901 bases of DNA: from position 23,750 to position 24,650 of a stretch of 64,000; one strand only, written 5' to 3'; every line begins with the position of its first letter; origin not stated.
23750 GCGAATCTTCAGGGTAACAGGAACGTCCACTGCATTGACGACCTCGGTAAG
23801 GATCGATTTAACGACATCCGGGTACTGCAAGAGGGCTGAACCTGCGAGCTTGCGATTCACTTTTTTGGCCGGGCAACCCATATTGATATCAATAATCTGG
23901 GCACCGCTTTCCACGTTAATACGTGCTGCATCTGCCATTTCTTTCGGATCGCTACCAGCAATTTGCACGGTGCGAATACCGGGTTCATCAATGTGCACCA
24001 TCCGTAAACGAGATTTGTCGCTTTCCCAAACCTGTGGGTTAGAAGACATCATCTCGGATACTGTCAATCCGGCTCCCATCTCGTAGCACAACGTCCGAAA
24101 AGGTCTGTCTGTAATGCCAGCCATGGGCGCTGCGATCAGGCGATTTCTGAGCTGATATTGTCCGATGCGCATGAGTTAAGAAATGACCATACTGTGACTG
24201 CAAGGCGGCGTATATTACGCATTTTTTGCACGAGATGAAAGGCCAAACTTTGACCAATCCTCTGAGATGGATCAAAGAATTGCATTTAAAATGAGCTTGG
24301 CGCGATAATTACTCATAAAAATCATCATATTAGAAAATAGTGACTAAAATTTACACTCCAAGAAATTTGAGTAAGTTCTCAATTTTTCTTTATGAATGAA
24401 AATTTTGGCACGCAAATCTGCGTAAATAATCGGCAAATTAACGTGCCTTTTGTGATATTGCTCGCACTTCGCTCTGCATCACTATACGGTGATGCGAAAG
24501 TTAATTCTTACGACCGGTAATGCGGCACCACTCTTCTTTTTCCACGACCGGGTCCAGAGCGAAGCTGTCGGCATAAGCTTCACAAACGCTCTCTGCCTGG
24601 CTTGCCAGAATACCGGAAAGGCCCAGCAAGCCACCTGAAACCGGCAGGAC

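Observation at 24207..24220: Identical 14-mer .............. shared by rrn P2 and the fis promoter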

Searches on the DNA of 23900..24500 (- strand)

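Call 6: search_dna_similar(query=window:23900-24500:-, collection=ecoli_genomes, mode=near, max_rows=10)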
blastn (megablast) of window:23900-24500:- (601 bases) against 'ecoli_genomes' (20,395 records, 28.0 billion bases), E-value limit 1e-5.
Records with a match: 5425; places in all: 5426; records where one place covers at least 80% of the query: 5425.
Genomes with a match: 5425 of 5426; with a place that covers at least 80% of the query: 5425. Places per genome that has any: lowest 1, median 1, highest 2. On chromosomes: 5425 places; on plasmids: 1.
Best place of each record, by identity: >=99% 10; 95-99% 5415.
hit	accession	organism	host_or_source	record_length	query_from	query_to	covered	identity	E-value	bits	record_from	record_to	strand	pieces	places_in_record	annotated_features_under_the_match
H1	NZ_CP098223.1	Escherichia coli strain Z0117EC0005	Canis lupus familiaris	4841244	1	601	100%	100.0%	0e+0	1110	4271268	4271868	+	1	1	dusB: tRNA dihydrouridine synthase DusB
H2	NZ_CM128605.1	Escherichia coli strain E200086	Homo sapiens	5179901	1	601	100%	100.0%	0e+0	1110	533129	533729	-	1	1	dusB: tRNA dihydrouridine synthase DusB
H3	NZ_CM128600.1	Escherichia coli strain E400634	Homo sapiens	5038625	1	601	100%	100.0%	0e+0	1110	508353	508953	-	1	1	dusB: tRNA dihydrouridine synthase DusB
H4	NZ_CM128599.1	Escherichia coli strain E500002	Homo sapiens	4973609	1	601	100%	100.0%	0e+0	1110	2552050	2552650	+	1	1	dusB: tRNA dihydrouridine synthase DusB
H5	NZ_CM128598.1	Escherichia coli strain E600003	Homo sapiens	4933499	1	601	100%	100.0%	0e+0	1110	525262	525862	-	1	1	dusB: tRNA dihydrouridine synthase DusB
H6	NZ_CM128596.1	Escherichia coli strain 100117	Homo sapiens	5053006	1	601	100%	100.0%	0e+0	1110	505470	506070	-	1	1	dusB: tRNA dihydrouridine synthase DusB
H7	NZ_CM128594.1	Escherichia coli strain 100248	Homo sapiens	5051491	1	601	100%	100.0%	0e+0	1110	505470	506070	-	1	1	dusB: tRNA dihydrouridine synthase DusB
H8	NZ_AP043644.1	Escherichia coli strain AST85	Homo sapiens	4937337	1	601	100%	100.0%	0e+0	1110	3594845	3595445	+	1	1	dusB: tRNA dihydrouridine synthase DusB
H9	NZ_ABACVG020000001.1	Escherichia coli strain 2020CK-00188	Homo sapiens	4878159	1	601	100%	99.3%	0e+0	1088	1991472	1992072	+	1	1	dusB: tRNA dihydrouridine synthase DusB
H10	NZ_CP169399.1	Escherichia coli strain MFDS1022581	Animal source foods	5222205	1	601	100%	98.5%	0e+0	1061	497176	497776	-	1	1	dusB: tRNA dihydrouridine synthase DusB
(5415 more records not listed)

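Call 53: search_dna_similar(query=window:24195-24244:-, collection=ecoli_genomes, mode=near, max_rows=3, max_evalue=10)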
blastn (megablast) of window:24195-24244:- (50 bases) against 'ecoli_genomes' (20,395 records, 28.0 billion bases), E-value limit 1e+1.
Records with a match: 5425; places in all: 5426; records where one place covers at least 80% of the query: 5425.
Genomes with a match: 5425 of 5426; with a place that covers at least 80% of the query: 5425. Places per genome that has any: lowest 1, median 1, highest 2. On chromosomes: 5425 places; on plasmids: 1.
Best place of each record, by identity: >=99% 5415; 95-99% 10.
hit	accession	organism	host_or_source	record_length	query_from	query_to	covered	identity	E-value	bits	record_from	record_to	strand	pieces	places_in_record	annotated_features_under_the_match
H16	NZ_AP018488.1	Escherichia coli O157:H7 strain PV15-279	Homo sapiens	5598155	1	50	100%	100.0%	5e-17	94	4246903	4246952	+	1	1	none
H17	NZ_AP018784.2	Escherichia coli strain SK1144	-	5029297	1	50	100%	100.0%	5e-17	94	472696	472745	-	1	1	none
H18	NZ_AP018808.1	Escherichia coli strain E2865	Bos taurus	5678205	1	50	100%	100.0%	5e-17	94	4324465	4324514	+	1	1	none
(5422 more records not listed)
